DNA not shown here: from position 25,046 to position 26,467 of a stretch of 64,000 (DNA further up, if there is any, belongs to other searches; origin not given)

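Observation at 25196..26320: Short BoxB-like di-iron protein with all ligand motifs intact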

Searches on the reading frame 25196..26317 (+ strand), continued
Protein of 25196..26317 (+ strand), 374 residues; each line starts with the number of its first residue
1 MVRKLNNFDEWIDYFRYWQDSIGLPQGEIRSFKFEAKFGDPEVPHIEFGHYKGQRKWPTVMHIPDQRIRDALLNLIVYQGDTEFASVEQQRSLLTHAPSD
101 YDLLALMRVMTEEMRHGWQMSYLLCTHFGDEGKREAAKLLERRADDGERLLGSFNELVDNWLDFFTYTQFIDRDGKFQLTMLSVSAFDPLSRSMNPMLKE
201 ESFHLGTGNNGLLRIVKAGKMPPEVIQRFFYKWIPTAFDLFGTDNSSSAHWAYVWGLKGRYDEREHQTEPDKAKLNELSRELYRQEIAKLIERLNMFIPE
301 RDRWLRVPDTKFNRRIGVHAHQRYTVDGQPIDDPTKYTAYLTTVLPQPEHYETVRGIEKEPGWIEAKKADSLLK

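Call 19: search_protein_representatives(protein=window:25196-26317:+)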
Query: 374 residues. Proteins with E-value up to 0.001 (for the whole library): 885; up to 1e-10: 500; up to 1e-30: 138. The best 150 are listed.
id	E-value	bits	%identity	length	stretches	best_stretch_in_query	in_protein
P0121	9.5e-145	499.0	62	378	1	4-367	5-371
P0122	2.3e-134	464.8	91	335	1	107-330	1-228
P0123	8.9e-116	403.6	61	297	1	4-297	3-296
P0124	8.0e-109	380.8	51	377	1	10-368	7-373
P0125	3.5e-107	375.4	95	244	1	79-253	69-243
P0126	4.4e-97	342.1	65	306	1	46-268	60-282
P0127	3.3e-94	332.6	69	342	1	53-265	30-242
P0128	2.0e-91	323.5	67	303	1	4-221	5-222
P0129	1.0e-89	317.8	85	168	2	138-247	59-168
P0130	1.8e-87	310.5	46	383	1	8-365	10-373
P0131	3.0e-86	306.4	58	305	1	2-241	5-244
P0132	8.7e-85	301.6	61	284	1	110-332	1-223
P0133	1.2e-84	301.2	62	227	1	2-222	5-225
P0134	3.0e-84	299.8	73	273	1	34-227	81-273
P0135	4.9e-78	279.4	56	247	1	126-367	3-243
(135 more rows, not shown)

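Call 20: search_dna_similar(query=window:25196-26317:+, collection=plasmids, mode=protein, max_rows=25)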
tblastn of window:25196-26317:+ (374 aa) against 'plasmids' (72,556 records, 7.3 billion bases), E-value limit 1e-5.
Records with a match: 41; places in all: 42; records where one place covers at least 80% of the query: 10.
Best place of each record, by identity: <60% 41.
By first word of the organism name: Mycetohabitans 9; Haloferax 8; Sinorhizobium 4; Saprospira 3; Haladaptatus 3; Rhizobium 3; Natribaculum 2; Natrinema 2; Nonomuraea 1; Halomonas 1; and 5 more.
By predicted mobility (MOB-suite, as given by PLSDB): non-mobilizable 39; conjugative 1; mobilizable 1.
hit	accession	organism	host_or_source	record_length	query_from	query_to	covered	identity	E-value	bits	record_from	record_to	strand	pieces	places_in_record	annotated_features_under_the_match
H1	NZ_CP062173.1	Mycetohabitans rhizoxinica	Rhizopus microsporus,bacterial ...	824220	39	362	87%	37.5%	4e-54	199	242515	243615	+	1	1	boxB: benzoyl-CoA 2,3-epoxidase subunit BoxB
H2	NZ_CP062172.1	Mycetohabitans rhizoxinica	Rhizopus microsporus,bacterial ...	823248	39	362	87%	37.5%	6e-54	198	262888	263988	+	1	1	boxB: benzoyl-CoA 2,3-epoxidase subunit BoxB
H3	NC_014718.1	Mycetohabitans rhizoxinica HKI 454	-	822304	39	362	87%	37.5%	8e-54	198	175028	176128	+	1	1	boxB: benzoyl-CoA 2,3-epoxidase subunit BoxB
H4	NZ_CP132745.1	Mycetohabitans endofungorum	-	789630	39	362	87%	37.3%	2e-54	200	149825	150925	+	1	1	boxB: benzoyl-CoA 2,3-epoxidase subunit BoxB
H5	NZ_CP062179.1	Mycetohabitans endofungorum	Rhizopus microsporus,bacterial ...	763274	39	362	87%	37.3%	3e-54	199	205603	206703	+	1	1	boxB: benzoyl-CoA 2,3-epoxidase subunit BoxB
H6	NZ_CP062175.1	Mycetohabitans rhizoxinica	Rhizopus microsporus,bacterial culture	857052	39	362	87%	37.3%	2e-53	197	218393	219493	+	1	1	boxB: benzoyl-CoA 2,3-epoxidase subunit BoxB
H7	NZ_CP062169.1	Mycetohabitans endofungorum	Rhizopus microsporus,bacterial ...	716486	39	362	87%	37.0%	2e-53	197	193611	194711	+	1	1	boxB: benzoyl-CoA 2,3-epoxidase subunit BoxB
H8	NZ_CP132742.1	Mycetohabitans endofungorum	Rhizopus microsporus,culture isolated ...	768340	39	362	87%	37.0%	4e-53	196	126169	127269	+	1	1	none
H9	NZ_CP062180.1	Mycetohabitans endofungorum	Rhizopus microsporus,bacterial ...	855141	39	362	87%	36.7%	6e-52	192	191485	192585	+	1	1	none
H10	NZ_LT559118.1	Nonomuraea gerenzanensis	-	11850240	46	357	83%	37.7%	8e-53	195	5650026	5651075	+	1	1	none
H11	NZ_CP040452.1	Halomonas sp. PA16-9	-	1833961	69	317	67%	26.2%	6e-7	59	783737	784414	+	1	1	none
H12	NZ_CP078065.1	Haloferax larsenii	Cell culture,Salt Lake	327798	53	332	75%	22.1%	8e-11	71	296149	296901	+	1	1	paaA: 1,2-phenylacetyl-CoA epoxidase subunit PaaA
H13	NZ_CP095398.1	Natribaculum luteum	cell culture,brine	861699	69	305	63%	25.2%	2e-9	67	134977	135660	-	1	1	paaA: 1,2-phenylacetyl-CoA epoxidase subunit PaaA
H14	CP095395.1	Natribaculum longum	cell culture,saline soil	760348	69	305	63%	25.2%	4e-9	66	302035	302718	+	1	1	none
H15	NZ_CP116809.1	Saprospira sp. CCB-QB6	Bacterial Monoculture,Coastal area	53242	69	317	67%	23.3%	2e-7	61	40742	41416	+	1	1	paaA: 1,2-phenylacetyl-CoA epoxidase subunit PaaA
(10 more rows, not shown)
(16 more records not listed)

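Call 26: get_annotated_region(hit=H3, flank=6000)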
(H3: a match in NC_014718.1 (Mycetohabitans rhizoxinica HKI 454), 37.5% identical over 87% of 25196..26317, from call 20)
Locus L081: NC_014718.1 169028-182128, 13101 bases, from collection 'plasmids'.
description: Mycetohabitans rhizoxinica HKI 454 plasmid pBRH01, complete sequence
organism: Mycetohabitans rhizoxinica HKI 454 (NCBI taxid 882378)
taxonomy: Bacteria; Pseudomonadota; Betaproteobacteria; Burkholderiales; Burkholderiaceae; Mycetohabitans; Mycetohabitans rhizoxinica; Mycetohabitans rhizoxinica HKI 454
host: -; source: -; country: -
typing (MOB-suite, as given by PLSDB): non-mobilizable
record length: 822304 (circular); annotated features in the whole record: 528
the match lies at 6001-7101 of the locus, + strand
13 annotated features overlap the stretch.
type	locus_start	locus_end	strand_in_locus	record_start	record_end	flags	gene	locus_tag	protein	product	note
CDS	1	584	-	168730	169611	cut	-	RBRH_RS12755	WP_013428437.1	alpha/beta hydrolase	-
CDS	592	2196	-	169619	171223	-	-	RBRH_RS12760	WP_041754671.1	benzoate-CoA ligase family protein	-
CDS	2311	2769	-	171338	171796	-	-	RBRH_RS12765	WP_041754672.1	DUF4863 family protein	-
CDS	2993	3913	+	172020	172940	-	-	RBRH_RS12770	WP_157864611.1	helix-turn-helix transcriptional regulator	-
CDS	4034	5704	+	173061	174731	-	boxC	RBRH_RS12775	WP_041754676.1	2,3-epoxybenzoyl-CoA dihydrolase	GO:0010128 - benzoate catabolic process via CoA ligation [Evidence IEA]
CDS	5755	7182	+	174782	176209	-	boxB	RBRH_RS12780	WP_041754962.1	benzoyl-CoA 2,3-epoxidase subunit BoxB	GO:0010128 - benzoate catabolic process via CoA ligation [Evidence IEA]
CDS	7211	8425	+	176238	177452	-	boxA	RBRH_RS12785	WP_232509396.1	benzoyl-CoA 2,3-epoxidase subunit BoxA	GO:0010128 - benzoate catabolic process via CoA ligation [Evidence IEA]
CDS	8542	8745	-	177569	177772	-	-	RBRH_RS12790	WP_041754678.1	hypothetical protein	-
CDS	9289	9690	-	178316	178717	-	-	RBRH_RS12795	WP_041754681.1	GreA/GreB family elongation factor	GO:0032784 - regulation of DNA-templated transcription elongation [Evidence IEA]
CDS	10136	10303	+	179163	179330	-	-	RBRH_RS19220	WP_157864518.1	hypothetical protein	-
CDS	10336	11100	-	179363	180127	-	-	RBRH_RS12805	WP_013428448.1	Fic family protein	-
CDS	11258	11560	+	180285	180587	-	-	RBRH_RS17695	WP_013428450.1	type II toxin-antitoxin system RelB/DinJ family antitoxin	GO:0006355 - regulation of DNA-templated transcription [Evidence IEA]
CDS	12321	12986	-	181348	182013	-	-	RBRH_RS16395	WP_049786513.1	J domain-containing protein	GO:0006457 - protein folding [Evidence IEA]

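Call 31: search_protein_families(library=pfam, proteins=[L078:11322-11816:+, L078:11810-14140:+, L078:14264-14926:+, L078:14923-15912:+, L078:8509-9045:+, L078:15931-16563:+, L078:7458-8489:+, L079:4391-5671:+, L027:12359-13696:+], max_evalue=0.00001)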
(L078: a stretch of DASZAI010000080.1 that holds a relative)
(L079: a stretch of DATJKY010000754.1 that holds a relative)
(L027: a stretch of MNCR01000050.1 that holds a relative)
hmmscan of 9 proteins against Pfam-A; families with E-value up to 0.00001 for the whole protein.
L078:11322-11816:+ (165 aa): 2 families
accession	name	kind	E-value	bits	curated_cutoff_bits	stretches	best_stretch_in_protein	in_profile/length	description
PF01799.25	Fer2_2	-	1e-30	106.1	30.3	1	76-148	1-74/75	[2Fe-2S] binding domain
PF00111.32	Fer2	-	3.4e-07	30.5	21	1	9-58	2-52/77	2Fe-2S iron-sulfur cluster binding domain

L078:11810-14140:+ (777 aa): 3 families
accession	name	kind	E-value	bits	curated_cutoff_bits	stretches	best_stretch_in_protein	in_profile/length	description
PF02738.23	MoCoBD_1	-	3e-80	269.3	27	1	153-397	1-244/244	Molybdopterin cofactor-binding domain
PF20256.3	MoCoBD_2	-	3.5e-71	240.4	27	1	425-705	5-281/283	Molybdopterin cofactor-binding domain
PF01315.27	Ald_Xan_dh_C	-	2.7e-31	108.6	31.3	1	31-137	1-110/110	Aldehyde oxidase and xanthine dehydrogenase, a/b hammerhead domain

L078:14264-14926:+ (221 aa): 0 families

L078:14923-15912:+ (330 aa): 2 families
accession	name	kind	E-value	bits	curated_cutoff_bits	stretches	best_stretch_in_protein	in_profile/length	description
PF00941.27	FAD_binding_5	-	5.9e-44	150.3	27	1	6-216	2-169/170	FAD binding domain in molybdopterin dehydrogenase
PF03450.22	CO_deh_flav_C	-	4.9e-14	52.7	25.5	1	224-324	2-101/102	CO dehydrogenase flavoprotein C-terminal domain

L078:8509-9045:+ (179 aa): 1 family
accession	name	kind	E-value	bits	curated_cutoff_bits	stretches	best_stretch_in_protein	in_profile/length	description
PF03167.25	UDG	-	5.1e-19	69.2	24.3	1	6-162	1-136/141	Uracil DNA glycosylase superfamily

L078:15931-16563:+ (211 aa): 1 family
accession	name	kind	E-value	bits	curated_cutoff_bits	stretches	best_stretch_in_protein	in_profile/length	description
PF01661.27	Macro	-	1.5e-34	118.9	22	1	55-165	1-118/118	Macro domain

L078:7458-8489:+ (344 aa): 2 families
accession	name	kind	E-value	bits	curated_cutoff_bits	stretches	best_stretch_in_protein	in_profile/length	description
PF07722.19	Peptidase_C26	-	3.9e-59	200.5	20.5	1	107-308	17-219/219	Peptidase C26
PF00117.34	GATase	-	1.9e-15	57.5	22.8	1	182-316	59-180/190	Glutamine amidotransferase class-I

L079:4391-5671:+ (427 aa): 2 families
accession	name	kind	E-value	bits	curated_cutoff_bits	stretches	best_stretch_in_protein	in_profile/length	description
PF00378.25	ECH_1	-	3.8e-48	164.4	27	1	183-426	3-249/251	Enoyl-CoA hydratase/isomerase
PF16113.10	ECH_2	-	5.9e-32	111.9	27.2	1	188-404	3-225/335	Enoyl-CoA hydratase/isomerase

L027:12359-13696:+ (446 aa): 3 families
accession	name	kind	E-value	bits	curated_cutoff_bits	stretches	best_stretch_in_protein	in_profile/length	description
PF08541.16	ACP_syn_III_C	-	3.5e-36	123.7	26.6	1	251-340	1-90/90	3-Oxoacyl-[acyl-carrier-protein (ACP)] synthase III C terminal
PF08545.16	ACP_syn_III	-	4e-32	110.4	24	1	120-198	1-80/80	3-Oxoacyl-[acyl-carrier-protein (ACP)] synthase III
PF00550.31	PP-binding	-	1.3e-09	38.6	20.8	1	371-440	1-67/67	Phosphopantetheine attachment site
